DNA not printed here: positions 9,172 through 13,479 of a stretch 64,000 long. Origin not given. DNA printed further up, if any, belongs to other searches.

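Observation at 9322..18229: Tandem pair of giant divergent STAND-type NTPase paralogues next to the restriction/defence block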

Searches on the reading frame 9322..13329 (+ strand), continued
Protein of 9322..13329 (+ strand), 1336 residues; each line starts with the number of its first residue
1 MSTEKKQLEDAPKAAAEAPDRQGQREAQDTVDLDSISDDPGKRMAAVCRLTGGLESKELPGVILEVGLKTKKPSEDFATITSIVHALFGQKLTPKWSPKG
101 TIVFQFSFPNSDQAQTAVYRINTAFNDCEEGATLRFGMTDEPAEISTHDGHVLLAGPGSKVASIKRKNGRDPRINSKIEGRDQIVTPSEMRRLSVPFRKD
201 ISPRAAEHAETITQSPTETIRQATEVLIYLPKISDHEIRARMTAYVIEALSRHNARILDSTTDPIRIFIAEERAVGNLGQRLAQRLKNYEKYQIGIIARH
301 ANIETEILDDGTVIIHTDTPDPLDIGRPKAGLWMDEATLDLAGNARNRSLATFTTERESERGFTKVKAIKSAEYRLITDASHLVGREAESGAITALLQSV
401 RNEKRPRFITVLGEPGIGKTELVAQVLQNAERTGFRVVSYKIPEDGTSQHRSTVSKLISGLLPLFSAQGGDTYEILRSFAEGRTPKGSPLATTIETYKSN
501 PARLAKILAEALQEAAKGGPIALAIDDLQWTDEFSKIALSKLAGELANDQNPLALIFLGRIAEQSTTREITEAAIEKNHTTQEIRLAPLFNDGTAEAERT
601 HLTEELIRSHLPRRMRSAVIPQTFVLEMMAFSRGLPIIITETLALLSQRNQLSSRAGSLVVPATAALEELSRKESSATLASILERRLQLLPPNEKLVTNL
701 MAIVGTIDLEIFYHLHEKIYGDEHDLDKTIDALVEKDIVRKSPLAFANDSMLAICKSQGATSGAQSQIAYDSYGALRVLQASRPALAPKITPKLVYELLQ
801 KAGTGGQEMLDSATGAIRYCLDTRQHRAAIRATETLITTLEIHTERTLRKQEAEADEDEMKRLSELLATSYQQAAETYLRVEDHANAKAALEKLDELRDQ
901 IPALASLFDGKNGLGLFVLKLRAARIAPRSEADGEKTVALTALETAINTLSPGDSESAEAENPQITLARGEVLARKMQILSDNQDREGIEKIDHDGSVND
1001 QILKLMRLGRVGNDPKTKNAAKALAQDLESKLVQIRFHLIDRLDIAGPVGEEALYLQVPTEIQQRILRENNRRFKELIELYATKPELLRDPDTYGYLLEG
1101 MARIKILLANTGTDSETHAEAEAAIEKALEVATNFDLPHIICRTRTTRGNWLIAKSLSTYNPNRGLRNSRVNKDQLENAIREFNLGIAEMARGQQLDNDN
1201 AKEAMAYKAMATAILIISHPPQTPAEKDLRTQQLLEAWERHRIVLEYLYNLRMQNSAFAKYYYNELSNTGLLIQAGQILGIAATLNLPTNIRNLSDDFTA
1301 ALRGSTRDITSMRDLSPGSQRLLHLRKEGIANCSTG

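Call 64: find_encoding_contigs(protein=P0029, flank=10000, max_places=3)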
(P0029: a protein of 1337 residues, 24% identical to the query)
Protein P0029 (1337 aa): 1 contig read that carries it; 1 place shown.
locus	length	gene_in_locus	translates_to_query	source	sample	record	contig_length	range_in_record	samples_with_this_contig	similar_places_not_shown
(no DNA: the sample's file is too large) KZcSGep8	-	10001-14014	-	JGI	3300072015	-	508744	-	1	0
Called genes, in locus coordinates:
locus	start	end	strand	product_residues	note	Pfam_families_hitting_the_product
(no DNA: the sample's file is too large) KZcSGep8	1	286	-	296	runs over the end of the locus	PF01134:GIDA (faint), PF01266:DAO (faint), PF03486:HI0933_like (faint), PF07992:Pyr_redox_2, PF12831:FAD_oxidored (faint), PF13738:Pyr_redox_3, PF00070:Pyr_redox (weak)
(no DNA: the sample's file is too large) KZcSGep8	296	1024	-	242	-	PF08282:Hydrolase_3 (weak)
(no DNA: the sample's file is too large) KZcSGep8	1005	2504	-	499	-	PF02511:Thy1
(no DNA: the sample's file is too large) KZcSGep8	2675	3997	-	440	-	PF15892:BNR_4 (faint)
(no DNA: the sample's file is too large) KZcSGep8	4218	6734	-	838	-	-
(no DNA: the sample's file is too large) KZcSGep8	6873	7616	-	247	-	PF13353:Fer4_12, PF04055:Radical_SAM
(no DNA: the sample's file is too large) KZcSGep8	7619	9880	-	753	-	PF02901:PFL-like, PF01228:Gly_radical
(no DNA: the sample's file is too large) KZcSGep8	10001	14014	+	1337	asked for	PF13191:AAA_16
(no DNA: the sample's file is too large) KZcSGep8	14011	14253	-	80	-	-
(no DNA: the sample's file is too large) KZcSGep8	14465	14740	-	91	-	PF01649:Ribosomal_S20p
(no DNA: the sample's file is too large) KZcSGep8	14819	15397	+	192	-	PF02545:Maf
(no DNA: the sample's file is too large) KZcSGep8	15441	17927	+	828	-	PF13860:FlgD_ig (weak), PF00395:SLH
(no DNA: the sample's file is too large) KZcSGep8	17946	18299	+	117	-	PF12732:YtxH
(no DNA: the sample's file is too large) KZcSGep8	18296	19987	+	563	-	PF02153:PDH_N, PF20463:PDH_C, PF00800:PDT, PF01842:ACT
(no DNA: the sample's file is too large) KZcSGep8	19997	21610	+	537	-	-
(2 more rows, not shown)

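Call 80: find_related_loci(query=A4, collection=metagenome_contigs, flank=10000)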
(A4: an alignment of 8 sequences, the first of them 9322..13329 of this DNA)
Query A4 (1336 aa) in metagenome_contigs; peptide patterns used: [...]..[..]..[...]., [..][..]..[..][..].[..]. (x = any residue, [..] = any of these).
600 stretches matched a pattern (row limit reached: there are more); 133 encode a relative of the query (tblastn E <= 1e-3); the best 80 are kept; 80 distinct loci.
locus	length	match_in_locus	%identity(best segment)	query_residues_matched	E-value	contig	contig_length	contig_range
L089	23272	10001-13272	30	368-582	3e-14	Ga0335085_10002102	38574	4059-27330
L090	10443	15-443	34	383-535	2e-11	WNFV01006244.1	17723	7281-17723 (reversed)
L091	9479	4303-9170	29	380-663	6e-11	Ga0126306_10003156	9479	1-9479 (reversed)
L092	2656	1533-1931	30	383-543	3e-10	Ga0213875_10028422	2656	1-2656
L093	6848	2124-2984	23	409-705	8e-10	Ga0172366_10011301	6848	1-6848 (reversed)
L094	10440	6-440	29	380-535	2e-9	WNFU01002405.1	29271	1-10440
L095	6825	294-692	31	383-535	1e-9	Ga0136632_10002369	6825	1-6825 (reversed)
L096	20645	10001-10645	25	381-613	2e-9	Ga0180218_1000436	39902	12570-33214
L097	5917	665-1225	29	366-565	3e-9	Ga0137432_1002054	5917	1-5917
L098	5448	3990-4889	24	395-706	4e-9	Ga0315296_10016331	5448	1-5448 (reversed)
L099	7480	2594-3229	29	379-613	5e-9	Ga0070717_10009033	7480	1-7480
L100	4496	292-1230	22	382-705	1e-8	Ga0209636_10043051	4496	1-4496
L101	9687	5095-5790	27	363-613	2e-8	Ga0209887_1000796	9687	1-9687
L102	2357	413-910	29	383-559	1e-8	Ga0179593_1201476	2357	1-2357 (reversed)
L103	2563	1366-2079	26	381-650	1e-8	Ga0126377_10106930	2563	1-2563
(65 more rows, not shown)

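Call 81: find_encoding_contigs(protein=P0021, flank=10000, max_places=3)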
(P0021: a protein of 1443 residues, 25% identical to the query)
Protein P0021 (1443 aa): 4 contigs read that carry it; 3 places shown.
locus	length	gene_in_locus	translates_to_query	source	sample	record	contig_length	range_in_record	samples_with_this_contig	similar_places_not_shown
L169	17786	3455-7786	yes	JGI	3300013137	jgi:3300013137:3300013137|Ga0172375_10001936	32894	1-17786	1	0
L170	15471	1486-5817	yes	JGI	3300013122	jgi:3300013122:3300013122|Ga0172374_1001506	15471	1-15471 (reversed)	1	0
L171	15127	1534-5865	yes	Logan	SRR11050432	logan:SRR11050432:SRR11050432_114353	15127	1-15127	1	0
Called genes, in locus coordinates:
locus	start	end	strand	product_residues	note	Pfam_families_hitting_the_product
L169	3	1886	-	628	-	?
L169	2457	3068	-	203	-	-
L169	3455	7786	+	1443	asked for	PF13191:AAA_16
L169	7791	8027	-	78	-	-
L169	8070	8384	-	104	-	-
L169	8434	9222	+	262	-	-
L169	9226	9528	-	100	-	-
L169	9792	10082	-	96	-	PF01649:Ribosomal_S20p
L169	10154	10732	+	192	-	PF02545:Maf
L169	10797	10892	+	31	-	-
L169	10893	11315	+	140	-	-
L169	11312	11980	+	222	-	-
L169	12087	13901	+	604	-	-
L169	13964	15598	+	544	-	PF13585:CHU_C (faint), PF13860:FlgD_ig (weak), PF00395:SLH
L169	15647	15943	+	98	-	-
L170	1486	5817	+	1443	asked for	PF13191:AAA_16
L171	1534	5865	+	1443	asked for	PF13191:AAA_16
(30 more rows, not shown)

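Call 82: find_encoding_contigs(protein=P0026, flank=10000, max_places=3)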
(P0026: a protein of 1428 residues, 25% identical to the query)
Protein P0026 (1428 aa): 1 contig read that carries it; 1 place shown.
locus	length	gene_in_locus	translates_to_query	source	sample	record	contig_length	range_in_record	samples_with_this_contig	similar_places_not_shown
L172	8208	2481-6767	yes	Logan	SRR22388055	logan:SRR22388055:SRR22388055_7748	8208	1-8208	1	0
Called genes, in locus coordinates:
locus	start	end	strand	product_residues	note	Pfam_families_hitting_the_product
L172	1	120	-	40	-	?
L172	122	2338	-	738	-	PF02901:PFL-like, PF01228:Gly_radical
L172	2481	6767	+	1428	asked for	PF13191:AAA_16 (weak)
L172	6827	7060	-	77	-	-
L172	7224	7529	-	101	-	PF01649:Ribosomal_S20p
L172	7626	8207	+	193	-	PF02545:Maf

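Call 83: find_encoding_contigs(protein=P0040, flank=10000, max_places=3)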
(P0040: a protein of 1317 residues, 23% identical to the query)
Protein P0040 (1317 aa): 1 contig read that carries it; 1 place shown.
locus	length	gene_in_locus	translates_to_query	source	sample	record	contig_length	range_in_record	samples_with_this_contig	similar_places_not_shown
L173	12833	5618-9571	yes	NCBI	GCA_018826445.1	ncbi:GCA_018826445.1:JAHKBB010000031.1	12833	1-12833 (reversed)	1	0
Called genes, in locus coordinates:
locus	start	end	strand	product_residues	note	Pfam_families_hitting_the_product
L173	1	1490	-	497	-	PF02511:Thy1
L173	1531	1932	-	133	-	-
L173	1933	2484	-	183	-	-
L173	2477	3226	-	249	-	PF13353:Fer4_12, PF04055:Radical_SAM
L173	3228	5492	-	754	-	PF02901:PFL-like, PF01228:Gly_radical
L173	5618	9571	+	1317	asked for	PF13191:AAA_16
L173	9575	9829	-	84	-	-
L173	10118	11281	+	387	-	PF03092:BT1 (weak), PF07690:MFS_1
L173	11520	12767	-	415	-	PF16980:CitMHS_2, PF03600:CitMHS (weak)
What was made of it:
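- Distant members are single-copy genes in conserved housekeeping synteny (calls 64, 81-83).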
